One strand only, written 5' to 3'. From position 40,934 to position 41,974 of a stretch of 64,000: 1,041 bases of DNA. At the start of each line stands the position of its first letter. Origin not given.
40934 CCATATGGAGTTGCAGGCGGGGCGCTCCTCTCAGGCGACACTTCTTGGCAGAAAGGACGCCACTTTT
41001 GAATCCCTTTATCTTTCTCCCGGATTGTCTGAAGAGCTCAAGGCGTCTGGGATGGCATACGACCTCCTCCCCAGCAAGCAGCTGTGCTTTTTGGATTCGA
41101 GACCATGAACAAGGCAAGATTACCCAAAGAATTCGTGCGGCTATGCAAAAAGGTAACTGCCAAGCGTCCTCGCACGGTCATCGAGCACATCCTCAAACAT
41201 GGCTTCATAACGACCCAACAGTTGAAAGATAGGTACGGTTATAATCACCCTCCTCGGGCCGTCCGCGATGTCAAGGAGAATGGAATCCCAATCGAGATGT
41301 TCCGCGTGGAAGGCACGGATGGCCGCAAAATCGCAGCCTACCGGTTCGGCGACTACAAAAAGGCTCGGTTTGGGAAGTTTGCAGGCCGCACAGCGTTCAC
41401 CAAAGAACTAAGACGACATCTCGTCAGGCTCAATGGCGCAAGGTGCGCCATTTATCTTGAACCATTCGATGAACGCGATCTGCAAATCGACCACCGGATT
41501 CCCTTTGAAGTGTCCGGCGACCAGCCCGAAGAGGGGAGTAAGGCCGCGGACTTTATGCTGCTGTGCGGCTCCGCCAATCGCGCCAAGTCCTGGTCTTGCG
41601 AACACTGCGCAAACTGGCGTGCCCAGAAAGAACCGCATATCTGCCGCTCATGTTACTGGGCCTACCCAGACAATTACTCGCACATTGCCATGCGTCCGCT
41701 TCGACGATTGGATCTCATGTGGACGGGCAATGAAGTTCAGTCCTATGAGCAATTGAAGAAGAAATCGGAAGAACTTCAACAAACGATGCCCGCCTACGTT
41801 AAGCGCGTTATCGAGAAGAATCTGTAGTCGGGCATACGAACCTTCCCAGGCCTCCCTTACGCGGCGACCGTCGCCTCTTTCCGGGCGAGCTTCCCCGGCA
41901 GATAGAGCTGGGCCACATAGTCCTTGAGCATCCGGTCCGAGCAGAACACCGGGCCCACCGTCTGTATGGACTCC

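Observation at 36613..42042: Genomic island integrated at the 3' end of glgP, flanked by 185-bp direct repeats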

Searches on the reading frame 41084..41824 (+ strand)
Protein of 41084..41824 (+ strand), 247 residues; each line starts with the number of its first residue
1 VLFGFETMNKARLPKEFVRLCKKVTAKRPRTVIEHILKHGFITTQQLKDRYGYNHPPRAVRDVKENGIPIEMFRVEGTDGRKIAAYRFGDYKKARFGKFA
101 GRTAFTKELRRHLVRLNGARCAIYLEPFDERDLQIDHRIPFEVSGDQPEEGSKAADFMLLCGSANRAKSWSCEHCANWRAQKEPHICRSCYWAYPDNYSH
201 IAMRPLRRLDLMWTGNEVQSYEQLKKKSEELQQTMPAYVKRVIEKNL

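Call 10: search_protein_families(library=pfam, proteins=[window:41084-41824:+], max_evalue=0.01)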
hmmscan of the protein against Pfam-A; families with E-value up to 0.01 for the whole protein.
window:41084-41824:+ (247 aa): 1 family
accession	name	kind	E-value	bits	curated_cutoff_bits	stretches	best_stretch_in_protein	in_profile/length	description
PF14090.12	HTH_39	-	0.0083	16.4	21.3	0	31-88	5-67/70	Winged helix-turn-helix domain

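Call 20: search_protein_families(library=ncbifam, proteins=[window:41105-41824:+], max_evalue=0.01)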
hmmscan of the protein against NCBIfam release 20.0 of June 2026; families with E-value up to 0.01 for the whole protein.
window:41105-41824:+ (240 aa): 0 families

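Call 21: search_protein_families(library=padloc, proteins=[window:41105-41824:+], max_evalue=0.01)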
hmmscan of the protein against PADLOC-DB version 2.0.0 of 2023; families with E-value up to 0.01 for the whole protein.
window:41105-41824:+ (240 aa): 2 families
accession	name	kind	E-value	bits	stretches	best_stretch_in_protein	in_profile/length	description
PDLC03566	REase_II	-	1.3e-56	189.8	1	17-221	21-218/235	Type II restriction enzyme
PDLC03478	REase_II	-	0.00047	18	1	38-201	39-191/219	Type II restriction enzyme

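Call 22: search_solved_structures(query=window:41105-41824:+, max_evalue=1, show_alignments=2)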
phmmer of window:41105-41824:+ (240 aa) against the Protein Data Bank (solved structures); distinct sequences matched with E-value up to 1: 1.
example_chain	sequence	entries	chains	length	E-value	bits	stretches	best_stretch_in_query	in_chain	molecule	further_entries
1q5v_A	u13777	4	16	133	0.068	15.8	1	36-86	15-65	Nickel responsive regulator | Nickel-responsive regulator | Nickel-responsive regulatory protein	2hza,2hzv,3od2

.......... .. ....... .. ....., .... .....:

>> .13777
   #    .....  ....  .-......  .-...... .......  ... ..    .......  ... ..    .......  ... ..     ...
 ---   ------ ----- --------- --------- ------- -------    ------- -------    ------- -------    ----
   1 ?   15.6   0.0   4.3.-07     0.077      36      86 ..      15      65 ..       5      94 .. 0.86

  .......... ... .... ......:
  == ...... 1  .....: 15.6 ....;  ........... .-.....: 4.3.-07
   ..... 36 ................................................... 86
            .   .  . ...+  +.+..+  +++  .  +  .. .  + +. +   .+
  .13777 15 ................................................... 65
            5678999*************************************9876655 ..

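Call 25: find_homologous_proteins(query=window:41105-41824:+)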
Query window:41105-41824:+ (240 aa): 5831 proteins with E <= 0.001 among 5991 candidates; the best 120 are listed.
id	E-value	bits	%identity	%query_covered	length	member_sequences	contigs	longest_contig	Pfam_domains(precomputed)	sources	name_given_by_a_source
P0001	2.5e-164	562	100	100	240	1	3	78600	-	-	-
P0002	1.1e-132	459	79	100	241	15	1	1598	-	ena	-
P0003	1.2e-130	452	78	100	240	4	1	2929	-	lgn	-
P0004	1.6e-130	452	78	100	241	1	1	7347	-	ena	-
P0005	6.5e-130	450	78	100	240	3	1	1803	-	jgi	jgi:hypothetical protein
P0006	1.5e-129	449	78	100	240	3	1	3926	-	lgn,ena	-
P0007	1.7e-129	448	79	100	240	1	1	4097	-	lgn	-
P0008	2.1e-129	448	78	100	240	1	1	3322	-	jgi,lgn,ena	-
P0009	3.0e-129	448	78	100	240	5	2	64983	-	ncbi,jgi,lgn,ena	ncbi:MAG: HNH endonuclease signature motif containing protein [Candidatus Neomarinimicrobiota bacter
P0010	3.3e-129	447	78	100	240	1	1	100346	-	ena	-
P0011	6.1e-129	447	77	99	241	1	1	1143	-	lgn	-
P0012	7.4e-129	446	78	100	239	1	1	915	-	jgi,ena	-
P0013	1.1e-128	446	78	100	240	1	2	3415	-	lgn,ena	-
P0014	1.2e-128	446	79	100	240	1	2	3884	-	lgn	-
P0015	1.4e-128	445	78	99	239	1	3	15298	-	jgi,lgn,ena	jgi:hypothetical protein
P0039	1.5e-123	429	74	100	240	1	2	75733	-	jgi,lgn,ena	-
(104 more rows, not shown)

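Call 26: find_encoding_contigs(protein=P0010, flank=8000, max_places=3)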
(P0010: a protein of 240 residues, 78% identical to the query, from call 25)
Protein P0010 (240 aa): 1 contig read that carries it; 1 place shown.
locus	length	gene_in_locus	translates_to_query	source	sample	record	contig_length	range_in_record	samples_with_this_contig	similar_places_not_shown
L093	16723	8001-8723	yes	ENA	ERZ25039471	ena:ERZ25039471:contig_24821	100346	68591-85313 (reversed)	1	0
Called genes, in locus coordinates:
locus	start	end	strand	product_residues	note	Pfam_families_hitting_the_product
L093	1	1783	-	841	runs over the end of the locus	PF00133:tRNA-synt_1, PF09334:tRNA-synt_1g, PF13603:tRNA-synt_1_2, PF00133:tRNA-synt_1, PF08264:Anticodon_1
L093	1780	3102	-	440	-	-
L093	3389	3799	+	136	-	-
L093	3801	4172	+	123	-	-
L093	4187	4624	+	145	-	-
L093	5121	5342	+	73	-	PF07927:HicA_toxin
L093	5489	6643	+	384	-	-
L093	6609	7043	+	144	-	-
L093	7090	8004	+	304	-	PF02086:MethyltransfD12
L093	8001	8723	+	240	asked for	-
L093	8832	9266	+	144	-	-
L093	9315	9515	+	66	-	PF09957:VapB_antitoxin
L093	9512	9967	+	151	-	PF01850:PIN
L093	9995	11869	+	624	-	PF02056:Glyco_hydro_4, PF11975:Glyco_hydro_4C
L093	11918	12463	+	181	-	-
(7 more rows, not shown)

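Call 27: find_encoding_contigs(protein=P0009, flank=8000, max_places=3)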
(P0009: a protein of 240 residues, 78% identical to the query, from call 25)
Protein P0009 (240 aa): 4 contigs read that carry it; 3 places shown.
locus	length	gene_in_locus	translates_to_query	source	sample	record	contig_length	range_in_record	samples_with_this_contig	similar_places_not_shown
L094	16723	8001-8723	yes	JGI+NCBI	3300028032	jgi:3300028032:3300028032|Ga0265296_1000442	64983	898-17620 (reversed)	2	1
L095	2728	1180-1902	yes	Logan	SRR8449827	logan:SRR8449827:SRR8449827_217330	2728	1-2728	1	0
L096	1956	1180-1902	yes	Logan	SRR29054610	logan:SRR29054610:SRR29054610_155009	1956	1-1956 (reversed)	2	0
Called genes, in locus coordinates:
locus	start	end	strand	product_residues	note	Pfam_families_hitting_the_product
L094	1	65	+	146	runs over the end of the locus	-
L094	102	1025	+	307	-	PF03279:Lip_A_acyltrans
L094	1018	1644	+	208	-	PF01300:Sua5_yciO_yrdC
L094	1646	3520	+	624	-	PF00664:ABC_membrane, PF03193:RsgA_GTPase (faint), PF00005:ABC_tran, PF02463:SMC_N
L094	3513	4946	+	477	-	PF03841:SelA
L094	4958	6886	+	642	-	PF00009:GTP_EFTU, PF01926:MMR_HSR1, PF03144:GTP_EFTU_D2, PF25461:Beta-barrel_SelB, PF09107:WHD_3rd_SelB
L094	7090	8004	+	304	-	PF02086:MethyltransfD12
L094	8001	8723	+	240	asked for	-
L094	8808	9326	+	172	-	-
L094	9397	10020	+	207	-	-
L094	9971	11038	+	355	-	-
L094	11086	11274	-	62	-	-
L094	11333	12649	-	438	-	PF14821:Thr_synth_N, PF00291:PALP, PF24857:THR4_C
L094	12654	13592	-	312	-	PF22700:MVD-like_N (weak), PF00288:GHMP_kinases_N, PF08544:GHMP_kinases_C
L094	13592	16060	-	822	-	PF00696:AA_kinase, PF22468:ACT_9, PF01842:ACT (weak), PF13840:ACT_7, PF22468:ACT_9, PF03447:NAD_binding_3, PF00742:Homoserine_dh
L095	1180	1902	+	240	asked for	-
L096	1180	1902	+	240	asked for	-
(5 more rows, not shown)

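Call 28: find_encoding_contigs(protein=P0039, flank=8000, max_places=3)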
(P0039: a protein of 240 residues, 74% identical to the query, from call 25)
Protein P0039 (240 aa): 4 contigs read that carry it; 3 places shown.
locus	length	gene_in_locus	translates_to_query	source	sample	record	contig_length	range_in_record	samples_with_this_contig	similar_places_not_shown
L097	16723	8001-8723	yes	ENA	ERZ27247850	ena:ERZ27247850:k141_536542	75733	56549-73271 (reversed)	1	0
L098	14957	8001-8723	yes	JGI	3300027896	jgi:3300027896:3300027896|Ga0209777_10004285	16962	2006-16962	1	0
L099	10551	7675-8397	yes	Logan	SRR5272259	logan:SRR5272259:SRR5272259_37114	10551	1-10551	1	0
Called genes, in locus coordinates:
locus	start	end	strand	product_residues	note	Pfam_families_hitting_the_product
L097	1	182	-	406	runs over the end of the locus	PF13491:FtsK_4TM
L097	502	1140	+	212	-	PF01209:Ubie_methyltran, PF13489:Methyltransf_23, PF07021:MetW (weak), PF13847:Methyltransf_31, PF08241:Methyltransf_11, PF08242:Methyltransf_12, PF13649:Methyltransf_25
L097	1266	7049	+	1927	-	PF05359:DUF748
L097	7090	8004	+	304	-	PF02086:MethyltransfD12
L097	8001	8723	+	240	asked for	-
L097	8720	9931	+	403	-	PF13145:Rotamase_2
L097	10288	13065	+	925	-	PF00317:Ribonuc_red_lgN, PF02867:Ribonuc_red_lgC, PF12637:TSCPD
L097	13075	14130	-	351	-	PF08859:DGC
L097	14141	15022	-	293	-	PF00230:MIP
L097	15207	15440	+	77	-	PF13192:Thioredoxin_3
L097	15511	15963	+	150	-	-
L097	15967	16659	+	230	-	PF13386:DsbD_2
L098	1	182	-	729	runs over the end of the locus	?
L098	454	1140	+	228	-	PF05148:Methyltransf_8 (faint), PF01209:Ubie_methyltran, PF13489:Methyltransf_23, PF07021:MetW (weak), PF13649:Methyltransf_25, PF13847:Methyltransf_31, PF08241:Methyltransf_11, PF08242:Methyltransf_12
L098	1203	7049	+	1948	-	PF05359:DUF748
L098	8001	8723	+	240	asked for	-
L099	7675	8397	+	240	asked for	-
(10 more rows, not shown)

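Call 46: search_dna_similar(query=window:41105-41824:+, collection=plasmids, mode=protein, max_rows=15)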
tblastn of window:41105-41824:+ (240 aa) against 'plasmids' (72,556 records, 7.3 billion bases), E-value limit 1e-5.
Records with a match: 3; places in all: 3; records where one place covers at least 80% of the query: 3.
Best place of each record, by identity: <60% 3.
By first word of the organism name: Hymenobacter 1; Aeromonas 1; Arsenophonus 1.
By predicted mobility (MOB-suite, as given by PLSDB): non-mobilizable 3.
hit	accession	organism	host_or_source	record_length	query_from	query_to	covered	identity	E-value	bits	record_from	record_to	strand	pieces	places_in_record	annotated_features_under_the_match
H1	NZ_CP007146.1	Hymenobacter swuensis DY53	-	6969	2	236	98%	48.3%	3e-69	237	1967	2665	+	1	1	HNH endonuclease signature motif containing protein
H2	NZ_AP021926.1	Aeromonas sp. WP2-W18-CRE-05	-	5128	6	236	96%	43.5%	3e-59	208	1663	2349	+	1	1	hypothetical protein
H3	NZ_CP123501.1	Arsenophonus sp. aPb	Lysandra bellargus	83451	8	237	96%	37.0%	4e-50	182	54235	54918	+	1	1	hypothetical protein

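Call 48: get_annotated_region(hit=H1, flank=3500)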
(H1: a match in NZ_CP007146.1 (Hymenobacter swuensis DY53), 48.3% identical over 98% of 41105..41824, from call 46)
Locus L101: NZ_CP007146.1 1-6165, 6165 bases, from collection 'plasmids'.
description: Hymenobacter swuensis DY53 plasmid pHsw3, complete sequence
organism: Hymenobacter swuensis DY53 (NCBI taxid 1227739)
taxonomy: Bacteria; Bacteroidota; Cytophagia; Cytophagales; Hymenobacteraceae; Hymenobacter; Hymenobacter swuensis; Hymenobacter swuensis DY53
host: -; source: -; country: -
typing (MOB-suite, as given by PLSDB): non-mobilizable
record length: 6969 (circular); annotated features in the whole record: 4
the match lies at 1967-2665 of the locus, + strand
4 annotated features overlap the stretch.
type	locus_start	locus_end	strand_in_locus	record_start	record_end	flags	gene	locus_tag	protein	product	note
CDS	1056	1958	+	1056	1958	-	-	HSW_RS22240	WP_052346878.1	Dam family site-specific DNA-(adenine-N6)-methyltransferase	GO:0006306 - DNA methylation [Evidence IEA]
CDS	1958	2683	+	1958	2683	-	-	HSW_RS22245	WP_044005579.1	HNH endonuclease signature motif containing protein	-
CDS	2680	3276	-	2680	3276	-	-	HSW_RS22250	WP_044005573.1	hypothetical protein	-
CDS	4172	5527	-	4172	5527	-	-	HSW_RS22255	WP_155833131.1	hypothetical protein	-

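Call 49: get_annotated_region(hit=H2, flank=3000)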
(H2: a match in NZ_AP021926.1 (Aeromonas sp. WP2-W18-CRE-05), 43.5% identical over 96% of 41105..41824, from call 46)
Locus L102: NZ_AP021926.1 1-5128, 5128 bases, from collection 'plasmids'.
description: Aeromonas sp. WP2-W18-CRE-05 plasmid pWP2-W18-CRE-05_9, complete sequence
organism: Aeromonas sp. WP2-W18-CRE-05 (NCBI taxid 2675707)
taxonomy: Bacteria; Pseudomonadota; Gammaproteobacteria; Aeromonadales; Aeromonadaceae; Aeromonas; Aeromonas sp. WP2-W18-CRE-05
host: -; source: -; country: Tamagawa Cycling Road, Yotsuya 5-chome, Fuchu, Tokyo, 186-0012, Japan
typing (MOB-suite, as given by PLSDB): non-mobilizable; replicon rep_cluster_2022
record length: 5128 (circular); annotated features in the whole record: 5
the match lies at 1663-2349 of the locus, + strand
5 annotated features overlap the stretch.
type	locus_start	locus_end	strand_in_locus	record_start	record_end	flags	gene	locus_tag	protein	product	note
CDS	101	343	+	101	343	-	-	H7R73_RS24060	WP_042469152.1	hypothetical protein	-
CDS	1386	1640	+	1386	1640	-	-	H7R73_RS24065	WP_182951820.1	helix-turn-helix transcriptional regulator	-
CDS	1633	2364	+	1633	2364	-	-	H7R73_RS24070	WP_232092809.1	hypothetical protein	-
CDS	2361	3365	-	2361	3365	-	-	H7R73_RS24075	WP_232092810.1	DNA adenine methylase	-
CDS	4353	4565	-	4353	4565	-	-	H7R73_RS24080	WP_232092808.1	hypothetical protein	-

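Call 60: find_related_loci(query=window:41105-41824:+, collection=metagenome_contigs, flank=10000)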
Query window:41105-41824:+ (240 aa) in metagenome_contigs; peptide patterns used: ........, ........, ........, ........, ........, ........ (x = any residue, [..] = any of these).
197 stretches matched a pattern; 87 encode a relative of the query (tblastn E <= 1e-3); the best 80 are kept; 80 distinct loci.
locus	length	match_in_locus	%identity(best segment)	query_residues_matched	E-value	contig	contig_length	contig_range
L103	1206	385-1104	79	1-240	6e-148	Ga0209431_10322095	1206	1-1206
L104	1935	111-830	78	1-240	2e-142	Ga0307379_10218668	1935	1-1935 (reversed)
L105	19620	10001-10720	78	1-240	1e-132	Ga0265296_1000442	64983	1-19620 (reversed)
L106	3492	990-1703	78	3-240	4e-135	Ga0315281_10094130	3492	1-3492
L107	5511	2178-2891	78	3-240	2e-131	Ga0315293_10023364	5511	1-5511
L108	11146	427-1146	76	1-240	1e-130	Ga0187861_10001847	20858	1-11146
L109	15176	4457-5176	76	1-240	4e-129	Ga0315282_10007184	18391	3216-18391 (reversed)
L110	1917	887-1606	76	1-240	7e-138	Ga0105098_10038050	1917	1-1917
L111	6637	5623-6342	75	1-240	1e-128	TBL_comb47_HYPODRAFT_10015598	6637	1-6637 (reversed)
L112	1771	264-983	76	1-240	3e-138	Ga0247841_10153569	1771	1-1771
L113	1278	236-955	75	1-240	4e-138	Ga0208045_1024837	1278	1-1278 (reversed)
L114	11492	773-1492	75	1-240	6e-127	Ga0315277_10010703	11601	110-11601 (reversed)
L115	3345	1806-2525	74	1-240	5e-127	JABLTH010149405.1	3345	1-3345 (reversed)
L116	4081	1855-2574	72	1-240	3e-124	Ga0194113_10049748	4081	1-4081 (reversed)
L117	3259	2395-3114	73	1-240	5e-126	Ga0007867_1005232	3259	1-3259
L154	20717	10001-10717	52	1-239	3e-91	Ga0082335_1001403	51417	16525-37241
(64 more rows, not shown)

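Call 64: search_protein_families(library=pfam, proteins=[L154:10864-11988:+, L154:7521-8918:+, L154:12311-13333:+], max_evalue=0.001)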
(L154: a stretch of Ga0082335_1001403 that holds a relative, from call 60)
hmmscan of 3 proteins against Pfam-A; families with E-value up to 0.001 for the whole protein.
L154:10864-11988:+ (375 aa): 1 family
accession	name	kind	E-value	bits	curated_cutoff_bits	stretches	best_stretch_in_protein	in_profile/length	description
PF14022.11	DUF4238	-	7.3e-35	121.2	27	1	6-258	1-279/281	Protein of unknown function (DUF4238)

L154:7521-8918:+ (466 aa): 2 families
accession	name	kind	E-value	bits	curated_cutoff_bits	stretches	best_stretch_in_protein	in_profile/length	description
PF18862.6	ApeA_NTD1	-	9.8e-50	170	25.5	1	6-281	1-271/271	ApeA N-terminal domain 1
PF18739.6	HEPN_Apea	-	1.9e-32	113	24.4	1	311-448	1-135/136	Apea-like HEPN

L154:12311-13333:+ (341 aa): 3 families
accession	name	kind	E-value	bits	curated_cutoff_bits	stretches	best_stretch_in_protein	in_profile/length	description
PF00561.26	Abhydrolase_1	-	2.5e-23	83.5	25.8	1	71-320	3-244/245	alpha/beta hydrolase fold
PF12146.15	Hydrolase_4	-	2.5e-15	56.9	27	1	66-314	2-232/239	Serine aminopeptidase, S33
PF12697.13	Abhydrolase_6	-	2.7e-10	41.7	26.3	1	71-320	1-210/217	Alpha/beta hydrolase family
